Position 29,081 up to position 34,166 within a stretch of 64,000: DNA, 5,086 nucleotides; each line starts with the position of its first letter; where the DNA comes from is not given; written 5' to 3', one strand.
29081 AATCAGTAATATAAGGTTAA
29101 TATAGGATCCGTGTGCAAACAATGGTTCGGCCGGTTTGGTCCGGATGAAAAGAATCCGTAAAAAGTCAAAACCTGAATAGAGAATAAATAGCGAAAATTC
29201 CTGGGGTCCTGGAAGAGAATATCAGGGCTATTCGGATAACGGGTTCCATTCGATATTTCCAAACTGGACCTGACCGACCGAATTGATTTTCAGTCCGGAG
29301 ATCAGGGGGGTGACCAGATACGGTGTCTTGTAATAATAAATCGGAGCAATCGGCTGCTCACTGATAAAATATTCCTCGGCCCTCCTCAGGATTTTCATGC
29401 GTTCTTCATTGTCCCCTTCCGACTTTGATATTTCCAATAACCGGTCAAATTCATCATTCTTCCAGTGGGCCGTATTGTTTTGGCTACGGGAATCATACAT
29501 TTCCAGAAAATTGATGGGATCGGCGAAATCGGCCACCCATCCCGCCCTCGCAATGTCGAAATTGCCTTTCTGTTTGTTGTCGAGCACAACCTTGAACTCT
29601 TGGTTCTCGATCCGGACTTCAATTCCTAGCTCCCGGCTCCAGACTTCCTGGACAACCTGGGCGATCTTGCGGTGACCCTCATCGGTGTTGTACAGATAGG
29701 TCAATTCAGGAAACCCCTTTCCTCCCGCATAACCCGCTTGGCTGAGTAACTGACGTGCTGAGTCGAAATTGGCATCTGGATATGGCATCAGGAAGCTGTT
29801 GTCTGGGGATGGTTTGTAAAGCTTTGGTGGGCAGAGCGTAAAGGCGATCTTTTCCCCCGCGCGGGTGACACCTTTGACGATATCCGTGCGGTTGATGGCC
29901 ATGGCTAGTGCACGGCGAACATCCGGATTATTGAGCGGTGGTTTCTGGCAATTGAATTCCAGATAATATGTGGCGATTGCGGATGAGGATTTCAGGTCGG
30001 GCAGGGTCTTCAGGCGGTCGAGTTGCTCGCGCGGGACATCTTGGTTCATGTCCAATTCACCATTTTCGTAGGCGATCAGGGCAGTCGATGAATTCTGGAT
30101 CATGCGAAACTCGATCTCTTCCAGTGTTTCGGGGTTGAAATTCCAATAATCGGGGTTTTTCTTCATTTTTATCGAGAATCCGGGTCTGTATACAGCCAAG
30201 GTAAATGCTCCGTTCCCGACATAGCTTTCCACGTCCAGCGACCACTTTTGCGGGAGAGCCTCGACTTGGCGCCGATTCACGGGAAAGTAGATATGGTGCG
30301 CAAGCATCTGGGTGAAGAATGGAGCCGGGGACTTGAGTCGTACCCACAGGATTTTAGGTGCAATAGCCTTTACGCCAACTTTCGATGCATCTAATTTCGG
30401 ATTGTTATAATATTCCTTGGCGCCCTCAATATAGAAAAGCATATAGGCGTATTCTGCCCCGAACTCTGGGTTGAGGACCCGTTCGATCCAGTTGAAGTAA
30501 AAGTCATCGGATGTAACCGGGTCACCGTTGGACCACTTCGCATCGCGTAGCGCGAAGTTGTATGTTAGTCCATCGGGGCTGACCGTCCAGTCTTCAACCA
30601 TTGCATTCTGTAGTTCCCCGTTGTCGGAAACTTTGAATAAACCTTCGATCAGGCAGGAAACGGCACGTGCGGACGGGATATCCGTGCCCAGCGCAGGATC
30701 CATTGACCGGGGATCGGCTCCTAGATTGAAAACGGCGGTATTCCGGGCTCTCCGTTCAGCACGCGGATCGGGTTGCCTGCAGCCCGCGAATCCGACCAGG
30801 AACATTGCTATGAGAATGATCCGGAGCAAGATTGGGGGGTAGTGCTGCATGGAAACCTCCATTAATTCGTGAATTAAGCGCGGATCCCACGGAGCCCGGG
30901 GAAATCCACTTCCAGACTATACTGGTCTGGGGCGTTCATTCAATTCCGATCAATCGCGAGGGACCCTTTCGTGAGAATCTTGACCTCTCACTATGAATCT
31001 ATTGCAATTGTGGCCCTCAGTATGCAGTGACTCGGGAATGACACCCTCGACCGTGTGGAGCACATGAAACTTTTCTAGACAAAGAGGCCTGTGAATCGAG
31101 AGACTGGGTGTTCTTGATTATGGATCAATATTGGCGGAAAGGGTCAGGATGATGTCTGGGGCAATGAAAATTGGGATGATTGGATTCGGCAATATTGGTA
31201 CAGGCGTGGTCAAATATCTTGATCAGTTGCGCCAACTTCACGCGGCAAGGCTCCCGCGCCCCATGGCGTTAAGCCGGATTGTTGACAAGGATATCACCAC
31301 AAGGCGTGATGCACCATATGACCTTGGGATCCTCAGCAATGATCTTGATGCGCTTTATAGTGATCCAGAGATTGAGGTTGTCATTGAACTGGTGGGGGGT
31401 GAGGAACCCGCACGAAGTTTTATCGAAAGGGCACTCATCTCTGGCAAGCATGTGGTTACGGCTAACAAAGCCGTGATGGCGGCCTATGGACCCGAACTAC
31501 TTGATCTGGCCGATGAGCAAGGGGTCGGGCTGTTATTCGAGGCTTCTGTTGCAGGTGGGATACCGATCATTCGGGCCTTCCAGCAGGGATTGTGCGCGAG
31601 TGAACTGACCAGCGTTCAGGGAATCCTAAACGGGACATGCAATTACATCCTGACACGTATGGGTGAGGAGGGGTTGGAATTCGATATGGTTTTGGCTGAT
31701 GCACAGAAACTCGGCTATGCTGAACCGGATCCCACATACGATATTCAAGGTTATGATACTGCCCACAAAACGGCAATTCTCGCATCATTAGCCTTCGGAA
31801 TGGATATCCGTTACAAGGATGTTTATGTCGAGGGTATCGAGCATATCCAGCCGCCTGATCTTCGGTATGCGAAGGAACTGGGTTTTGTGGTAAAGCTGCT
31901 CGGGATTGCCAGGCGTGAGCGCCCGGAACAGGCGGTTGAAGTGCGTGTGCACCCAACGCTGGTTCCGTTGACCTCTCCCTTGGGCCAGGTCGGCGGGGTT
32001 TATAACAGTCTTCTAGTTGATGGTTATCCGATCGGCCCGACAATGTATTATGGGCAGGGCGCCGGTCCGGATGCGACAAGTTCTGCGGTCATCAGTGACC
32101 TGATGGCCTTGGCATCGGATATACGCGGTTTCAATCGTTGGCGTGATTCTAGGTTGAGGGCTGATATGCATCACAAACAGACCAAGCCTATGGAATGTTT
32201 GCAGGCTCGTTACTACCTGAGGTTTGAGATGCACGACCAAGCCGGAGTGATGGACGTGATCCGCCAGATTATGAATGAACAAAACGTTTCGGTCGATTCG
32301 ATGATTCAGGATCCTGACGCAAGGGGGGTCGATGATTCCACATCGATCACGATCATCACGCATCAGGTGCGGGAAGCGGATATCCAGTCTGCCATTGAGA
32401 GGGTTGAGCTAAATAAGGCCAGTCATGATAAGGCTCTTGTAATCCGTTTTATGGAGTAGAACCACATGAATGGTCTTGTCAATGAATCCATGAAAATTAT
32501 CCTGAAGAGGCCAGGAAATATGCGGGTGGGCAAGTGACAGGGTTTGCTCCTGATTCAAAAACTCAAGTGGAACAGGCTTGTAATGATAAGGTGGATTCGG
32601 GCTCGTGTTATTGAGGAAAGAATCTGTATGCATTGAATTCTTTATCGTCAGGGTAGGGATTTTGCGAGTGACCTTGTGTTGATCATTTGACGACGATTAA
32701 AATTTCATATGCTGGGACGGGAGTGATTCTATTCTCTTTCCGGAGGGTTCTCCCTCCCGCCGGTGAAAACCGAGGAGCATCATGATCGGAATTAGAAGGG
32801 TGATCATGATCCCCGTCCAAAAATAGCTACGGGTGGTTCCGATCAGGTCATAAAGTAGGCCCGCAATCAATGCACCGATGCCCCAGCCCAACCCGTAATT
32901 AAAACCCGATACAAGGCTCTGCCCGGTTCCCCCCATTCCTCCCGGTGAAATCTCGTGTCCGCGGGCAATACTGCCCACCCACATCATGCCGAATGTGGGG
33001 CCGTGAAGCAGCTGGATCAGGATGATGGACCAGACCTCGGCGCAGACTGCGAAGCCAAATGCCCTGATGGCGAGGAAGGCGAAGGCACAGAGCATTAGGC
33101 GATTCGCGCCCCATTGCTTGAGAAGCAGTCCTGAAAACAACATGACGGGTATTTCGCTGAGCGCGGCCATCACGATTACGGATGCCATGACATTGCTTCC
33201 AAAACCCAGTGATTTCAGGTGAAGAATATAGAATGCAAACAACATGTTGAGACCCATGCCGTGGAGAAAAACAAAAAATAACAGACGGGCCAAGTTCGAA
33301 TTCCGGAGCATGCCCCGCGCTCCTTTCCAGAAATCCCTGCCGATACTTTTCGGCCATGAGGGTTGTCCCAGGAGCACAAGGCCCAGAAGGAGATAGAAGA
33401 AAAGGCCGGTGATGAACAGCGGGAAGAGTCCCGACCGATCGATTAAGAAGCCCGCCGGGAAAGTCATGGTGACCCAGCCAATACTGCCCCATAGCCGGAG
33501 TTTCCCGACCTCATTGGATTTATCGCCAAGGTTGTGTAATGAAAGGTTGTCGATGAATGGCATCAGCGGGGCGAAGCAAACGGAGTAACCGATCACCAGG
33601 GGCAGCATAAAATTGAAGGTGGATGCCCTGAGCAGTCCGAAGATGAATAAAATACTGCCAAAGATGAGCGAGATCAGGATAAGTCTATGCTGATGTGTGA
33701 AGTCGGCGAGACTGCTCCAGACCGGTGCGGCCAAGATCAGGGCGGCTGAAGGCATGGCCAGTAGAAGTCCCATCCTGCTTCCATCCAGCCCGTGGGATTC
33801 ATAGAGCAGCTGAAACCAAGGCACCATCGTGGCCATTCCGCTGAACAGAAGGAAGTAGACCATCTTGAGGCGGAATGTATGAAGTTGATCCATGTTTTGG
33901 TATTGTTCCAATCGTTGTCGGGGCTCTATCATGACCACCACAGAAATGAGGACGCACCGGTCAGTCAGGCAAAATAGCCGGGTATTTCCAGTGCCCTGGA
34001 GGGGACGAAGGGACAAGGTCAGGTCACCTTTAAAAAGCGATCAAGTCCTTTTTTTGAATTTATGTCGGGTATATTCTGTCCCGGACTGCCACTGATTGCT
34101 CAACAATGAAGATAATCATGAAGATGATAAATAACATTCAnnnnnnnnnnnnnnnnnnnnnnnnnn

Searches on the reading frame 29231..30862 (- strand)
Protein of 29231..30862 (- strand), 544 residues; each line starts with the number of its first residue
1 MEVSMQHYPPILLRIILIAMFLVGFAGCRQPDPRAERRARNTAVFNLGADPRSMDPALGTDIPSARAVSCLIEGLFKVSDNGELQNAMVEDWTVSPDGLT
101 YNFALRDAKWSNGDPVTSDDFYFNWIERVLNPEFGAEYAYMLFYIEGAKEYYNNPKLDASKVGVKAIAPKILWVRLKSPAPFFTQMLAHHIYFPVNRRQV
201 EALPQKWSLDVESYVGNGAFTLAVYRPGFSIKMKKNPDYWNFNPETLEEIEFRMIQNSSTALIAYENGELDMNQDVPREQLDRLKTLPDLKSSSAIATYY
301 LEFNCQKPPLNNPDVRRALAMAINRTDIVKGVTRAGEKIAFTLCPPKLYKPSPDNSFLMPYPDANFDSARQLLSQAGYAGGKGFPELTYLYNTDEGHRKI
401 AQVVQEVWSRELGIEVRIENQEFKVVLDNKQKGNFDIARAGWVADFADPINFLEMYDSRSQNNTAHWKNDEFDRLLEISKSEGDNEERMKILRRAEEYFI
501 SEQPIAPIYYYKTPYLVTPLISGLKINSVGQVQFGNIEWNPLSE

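Call 95: search_protein_families(library=pfam, proteins=[window:29231-30862:-], max_evalue=0.0001)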
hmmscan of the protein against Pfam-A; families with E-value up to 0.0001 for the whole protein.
window:29231-30862:- (544 aa): 1 family
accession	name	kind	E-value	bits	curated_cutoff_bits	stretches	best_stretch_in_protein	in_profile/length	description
PF00496.27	SBP_bac_5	-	8.9e-84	282.1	32.4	1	83-463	1-367/368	Bacterial extracellular solute-binding proteins, family 5 Middle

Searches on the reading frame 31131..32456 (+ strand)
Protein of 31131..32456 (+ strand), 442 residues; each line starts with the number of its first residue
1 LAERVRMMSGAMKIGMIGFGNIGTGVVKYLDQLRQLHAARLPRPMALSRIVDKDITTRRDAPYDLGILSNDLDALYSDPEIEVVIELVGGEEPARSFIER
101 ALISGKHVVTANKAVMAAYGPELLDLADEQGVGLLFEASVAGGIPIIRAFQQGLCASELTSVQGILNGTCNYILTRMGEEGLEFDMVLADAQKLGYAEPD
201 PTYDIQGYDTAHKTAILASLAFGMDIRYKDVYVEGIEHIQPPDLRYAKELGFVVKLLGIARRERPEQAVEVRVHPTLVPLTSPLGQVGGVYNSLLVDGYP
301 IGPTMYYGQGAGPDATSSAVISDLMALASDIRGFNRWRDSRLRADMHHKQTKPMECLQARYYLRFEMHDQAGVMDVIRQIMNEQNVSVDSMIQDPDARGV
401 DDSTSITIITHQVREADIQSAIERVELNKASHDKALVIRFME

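Call 96: search_protein_families(library=pfam, proteins=[window:31131-32456:+], max_evalue=0.0001)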
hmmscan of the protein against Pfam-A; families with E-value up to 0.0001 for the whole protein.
window:31131-32456:+ (442 aa): 3 families
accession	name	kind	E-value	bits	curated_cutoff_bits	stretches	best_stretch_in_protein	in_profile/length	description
PF00742.24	Homoserine_dh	-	4.1e-62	209.5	22.9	1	145-325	1-173/173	Homoserine dehydrogenase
PF03447.22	NAD_binding_3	-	1.7e-17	64.6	24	1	18-137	1-116/116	Homoserine dehydrogenase, NAD binding domain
PF01842.31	ACT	-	5.8e-05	23.2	27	0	361-425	1-61/66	ACT domain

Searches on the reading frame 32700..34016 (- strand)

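Call 96: search_protein_families(library=pfam, proteins=[window:32700-34016:-], max_evalue=0.0001)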
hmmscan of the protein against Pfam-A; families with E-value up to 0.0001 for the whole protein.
window:32700-34016:- (439 aa): 4 families
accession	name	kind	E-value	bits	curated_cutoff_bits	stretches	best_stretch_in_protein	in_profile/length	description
PF12832.13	MFS_1_like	-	8e-62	209.9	25.2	1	48-398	2-371/373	MFS_1 like family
PF07690.21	MFS_1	-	9.9e-24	84.3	33.4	2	53-377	4-342/347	Major Facilitator Superfamily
PF03825.22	Nuc_H_symport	-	2.2e-19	70.2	25.9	1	47-406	4-379/400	Nucleoside H+ symporter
PF01306.25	LacY_symp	-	4e-08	32.9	24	1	47-409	9-393/413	LacY proton/sugar symporter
